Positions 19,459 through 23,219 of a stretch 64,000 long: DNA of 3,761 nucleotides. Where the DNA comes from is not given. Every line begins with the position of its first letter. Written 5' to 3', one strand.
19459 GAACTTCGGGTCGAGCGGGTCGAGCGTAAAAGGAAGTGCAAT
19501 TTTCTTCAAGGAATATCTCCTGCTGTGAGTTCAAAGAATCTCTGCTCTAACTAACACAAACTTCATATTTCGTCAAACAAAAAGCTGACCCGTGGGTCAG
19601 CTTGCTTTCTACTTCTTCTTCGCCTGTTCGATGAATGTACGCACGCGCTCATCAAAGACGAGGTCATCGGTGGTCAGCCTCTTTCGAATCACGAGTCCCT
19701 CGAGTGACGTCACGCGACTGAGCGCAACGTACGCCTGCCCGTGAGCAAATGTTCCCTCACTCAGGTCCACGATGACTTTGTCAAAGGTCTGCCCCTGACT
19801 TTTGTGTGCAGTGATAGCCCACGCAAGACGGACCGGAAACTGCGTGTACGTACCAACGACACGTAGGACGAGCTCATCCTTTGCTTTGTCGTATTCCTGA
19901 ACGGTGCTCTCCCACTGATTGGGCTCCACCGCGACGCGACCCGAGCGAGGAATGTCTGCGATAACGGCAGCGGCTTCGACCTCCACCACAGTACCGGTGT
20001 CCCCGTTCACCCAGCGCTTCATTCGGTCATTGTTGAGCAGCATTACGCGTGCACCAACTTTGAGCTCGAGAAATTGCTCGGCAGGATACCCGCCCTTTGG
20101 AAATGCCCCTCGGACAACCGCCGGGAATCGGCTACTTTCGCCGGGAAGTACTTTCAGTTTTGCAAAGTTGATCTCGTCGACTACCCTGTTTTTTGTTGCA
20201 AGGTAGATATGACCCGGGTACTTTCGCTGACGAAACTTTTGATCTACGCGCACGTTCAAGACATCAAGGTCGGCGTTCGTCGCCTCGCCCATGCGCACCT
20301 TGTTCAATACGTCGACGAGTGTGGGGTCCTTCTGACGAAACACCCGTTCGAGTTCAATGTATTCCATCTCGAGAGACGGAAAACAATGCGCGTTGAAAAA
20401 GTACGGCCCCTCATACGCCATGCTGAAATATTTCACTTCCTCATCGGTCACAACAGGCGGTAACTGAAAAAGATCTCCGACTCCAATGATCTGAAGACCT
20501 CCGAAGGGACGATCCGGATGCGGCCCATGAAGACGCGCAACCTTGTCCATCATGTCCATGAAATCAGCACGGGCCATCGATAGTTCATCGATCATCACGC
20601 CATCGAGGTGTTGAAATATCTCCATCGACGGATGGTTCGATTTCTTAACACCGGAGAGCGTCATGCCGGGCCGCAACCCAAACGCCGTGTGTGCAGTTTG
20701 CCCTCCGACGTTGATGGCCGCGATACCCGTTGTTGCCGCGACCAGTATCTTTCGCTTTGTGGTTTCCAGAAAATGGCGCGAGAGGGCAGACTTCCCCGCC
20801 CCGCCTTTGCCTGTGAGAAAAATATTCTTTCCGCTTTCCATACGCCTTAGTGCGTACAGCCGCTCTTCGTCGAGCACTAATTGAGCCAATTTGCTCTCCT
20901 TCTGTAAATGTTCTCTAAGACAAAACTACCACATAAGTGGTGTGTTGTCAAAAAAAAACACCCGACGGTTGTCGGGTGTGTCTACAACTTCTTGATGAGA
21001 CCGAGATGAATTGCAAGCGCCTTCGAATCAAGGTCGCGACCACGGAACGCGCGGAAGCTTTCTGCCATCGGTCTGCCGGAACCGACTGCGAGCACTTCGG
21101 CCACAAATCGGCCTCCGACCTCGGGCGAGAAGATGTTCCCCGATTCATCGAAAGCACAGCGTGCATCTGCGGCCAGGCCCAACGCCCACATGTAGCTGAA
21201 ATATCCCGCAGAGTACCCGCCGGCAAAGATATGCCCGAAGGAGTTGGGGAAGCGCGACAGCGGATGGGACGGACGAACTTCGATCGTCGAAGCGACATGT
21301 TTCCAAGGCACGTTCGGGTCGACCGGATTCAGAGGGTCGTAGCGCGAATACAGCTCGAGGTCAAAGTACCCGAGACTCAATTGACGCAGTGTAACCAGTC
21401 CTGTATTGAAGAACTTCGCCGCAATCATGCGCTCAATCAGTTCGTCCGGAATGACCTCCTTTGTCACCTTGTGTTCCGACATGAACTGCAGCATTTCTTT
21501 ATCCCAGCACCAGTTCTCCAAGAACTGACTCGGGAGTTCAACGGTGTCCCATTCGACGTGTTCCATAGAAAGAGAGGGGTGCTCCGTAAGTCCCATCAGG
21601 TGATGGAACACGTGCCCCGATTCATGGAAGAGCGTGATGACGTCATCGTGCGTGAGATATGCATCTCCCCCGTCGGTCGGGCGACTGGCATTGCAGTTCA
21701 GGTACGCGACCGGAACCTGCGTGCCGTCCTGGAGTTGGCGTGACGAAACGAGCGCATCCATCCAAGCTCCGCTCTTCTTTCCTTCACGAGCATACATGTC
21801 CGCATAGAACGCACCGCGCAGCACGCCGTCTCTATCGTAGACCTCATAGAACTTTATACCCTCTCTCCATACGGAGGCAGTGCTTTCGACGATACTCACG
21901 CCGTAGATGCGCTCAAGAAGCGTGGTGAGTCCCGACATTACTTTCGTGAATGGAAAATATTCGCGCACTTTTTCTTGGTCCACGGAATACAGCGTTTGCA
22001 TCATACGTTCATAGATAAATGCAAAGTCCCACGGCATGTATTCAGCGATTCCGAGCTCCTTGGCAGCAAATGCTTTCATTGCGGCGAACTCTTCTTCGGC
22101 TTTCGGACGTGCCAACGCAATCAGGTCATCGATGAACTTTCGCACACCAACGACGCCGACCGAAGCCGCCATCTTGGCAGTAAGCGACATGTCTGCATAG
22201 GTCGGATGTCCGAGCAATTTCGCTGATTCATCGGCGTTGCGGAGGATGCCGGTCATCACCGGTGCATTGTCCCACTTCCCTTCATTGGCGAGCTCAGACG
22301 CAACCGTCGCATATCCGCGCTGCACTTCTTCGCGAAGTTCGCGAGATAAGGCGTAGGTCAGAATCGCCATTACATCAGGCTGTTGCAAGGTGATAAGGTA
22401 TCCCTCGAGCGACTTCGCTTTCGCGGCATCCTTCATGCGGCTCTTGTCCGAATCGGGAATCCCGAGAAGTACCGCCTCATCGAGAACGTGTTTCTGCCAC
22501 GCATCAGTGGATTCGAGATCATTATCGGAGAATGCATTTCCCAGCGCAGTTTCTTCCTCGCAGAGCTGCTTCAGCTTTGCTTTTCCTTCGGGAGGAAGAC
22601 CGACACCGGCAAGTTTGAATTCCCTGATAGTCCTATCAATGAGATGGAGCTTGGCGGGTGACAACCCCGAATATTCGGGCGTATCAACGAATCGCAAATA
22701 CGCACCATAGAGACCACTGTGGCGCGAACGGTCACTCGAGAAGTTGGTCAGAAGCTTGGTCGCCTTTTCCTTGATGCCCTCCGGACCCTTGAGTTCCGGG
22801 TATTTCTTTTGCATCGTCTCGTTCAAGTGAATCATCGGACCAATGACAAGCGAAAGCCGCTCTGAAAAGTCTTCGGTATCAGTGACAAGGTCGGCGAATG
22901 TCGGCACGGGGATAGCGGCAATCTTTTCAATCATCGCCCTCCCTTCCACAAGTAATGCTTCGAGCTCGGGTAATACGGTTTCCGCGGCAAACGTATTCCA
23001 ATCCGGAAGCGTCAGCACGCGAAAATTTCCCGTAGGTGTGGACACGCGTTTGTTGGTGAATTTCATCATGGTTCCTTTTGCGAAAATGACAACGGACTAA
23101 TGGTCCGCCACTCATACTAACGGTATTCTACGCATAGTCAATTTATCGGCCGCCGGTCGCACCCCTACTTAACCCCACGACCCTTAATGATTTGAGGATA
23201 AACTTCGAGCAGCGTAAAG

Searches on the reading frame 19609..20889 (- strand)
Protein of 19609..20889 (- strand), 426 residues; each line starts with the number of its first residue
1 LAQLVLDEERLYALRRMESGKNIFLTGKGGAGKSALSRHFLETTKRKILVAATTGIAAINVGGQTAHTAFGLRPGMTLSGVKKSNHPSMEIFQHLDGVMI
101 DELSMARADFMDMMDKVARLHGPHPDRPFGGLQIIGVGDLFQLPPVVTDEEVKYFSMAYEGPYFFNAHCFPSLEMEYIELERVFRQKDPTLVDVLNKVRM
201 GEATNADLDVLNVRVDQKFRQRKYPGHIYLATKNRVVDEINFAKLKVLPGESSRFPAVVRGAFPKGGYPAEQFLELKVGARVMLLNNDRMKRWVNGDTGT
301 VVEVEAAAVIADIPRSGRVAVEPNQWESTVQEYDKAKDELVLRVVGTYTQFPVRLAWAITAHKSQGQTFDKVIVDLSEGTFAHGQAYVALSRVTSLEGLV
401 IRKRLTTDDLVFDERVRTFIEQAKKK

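Call 65: search_protein_families(library=pfam, proteins=[window:19609-20889:-], max_evalue=0.0001)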
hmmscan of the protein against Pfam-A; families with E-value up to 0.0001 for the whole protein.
window:19609-20889:- (426 aa): 5 families
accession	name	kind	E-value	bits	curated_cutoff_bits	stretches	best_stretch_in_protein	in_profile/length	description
PF05970.20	PIF1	-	3.4e-23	82.8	25.9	1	17-187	19-190/223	PIF1-like helicase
PF13604.12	AAA_30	-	1.3e-09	38.6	27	1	19-206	16-175/191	AAA domain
PF13245.12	AAA_19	-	1.7e-06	28.7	25.1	1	18-146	9-132/134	AAA domain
PF02689.20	Herpes_Helicase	-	6.9e-06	24.8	27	0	354-401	728-776/808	Helicase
PF01443.25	Viral_helicase1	-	7.6e-05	23.1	21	0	350-395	174-222/228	Viral superfamily 1 RNA helicase core domain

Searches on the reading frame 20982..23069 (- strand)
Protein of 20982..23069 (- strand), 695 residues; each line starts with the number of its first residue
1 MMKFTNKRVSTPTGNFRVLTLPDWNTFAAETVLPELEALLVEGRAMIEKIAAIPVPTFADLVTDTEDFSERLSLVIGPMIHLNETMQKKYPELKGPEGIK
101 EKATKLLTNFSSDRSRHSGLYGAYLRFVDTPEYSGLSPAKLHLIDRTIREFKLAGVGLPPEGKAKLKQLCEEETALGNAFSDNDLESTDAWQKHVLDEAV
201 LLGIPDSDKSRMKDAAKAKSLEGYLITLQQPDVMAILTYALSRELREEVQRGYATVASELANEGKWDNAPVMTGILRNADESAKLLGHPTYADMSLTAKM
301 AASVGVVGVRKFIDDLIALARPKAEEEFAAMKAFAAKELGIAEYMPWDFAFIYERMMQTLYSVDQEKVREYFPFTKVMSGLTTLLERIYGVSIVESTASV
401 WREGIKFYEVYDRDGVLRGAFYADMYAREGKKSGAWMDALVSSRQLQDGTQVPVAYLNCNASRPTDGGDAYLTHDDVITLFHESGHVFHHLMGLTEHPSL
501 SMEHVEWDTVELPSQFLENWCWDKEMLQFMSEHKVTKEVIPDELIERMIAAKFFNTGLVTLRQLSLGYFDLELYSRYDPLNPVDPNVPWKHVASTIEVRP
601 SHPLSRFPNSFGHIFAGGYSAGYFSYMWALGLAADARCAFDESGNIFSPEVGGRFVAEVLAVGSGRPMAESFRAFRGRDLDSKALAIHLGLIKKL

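Call 65: search_protein_families(library=pfam, proteins=[window:20982-23069:-], max_evalue=0.0001)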
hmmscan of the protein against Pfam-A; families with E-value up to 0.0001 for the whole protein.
window:20982-23069:- (695 aa): 2 families
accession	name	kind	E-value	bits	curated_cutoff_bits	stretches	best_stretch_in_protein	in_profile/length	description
PF01432.26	Peptidase_M3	-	2.4e-122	410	27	1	237-690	2-456/457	Peptidase family M3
PF19310.4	TOP_N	-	5.2e-09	36.4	27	1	39-161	4-121/123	Neurolysin/Thimet oligopeptidase, N-terminal domain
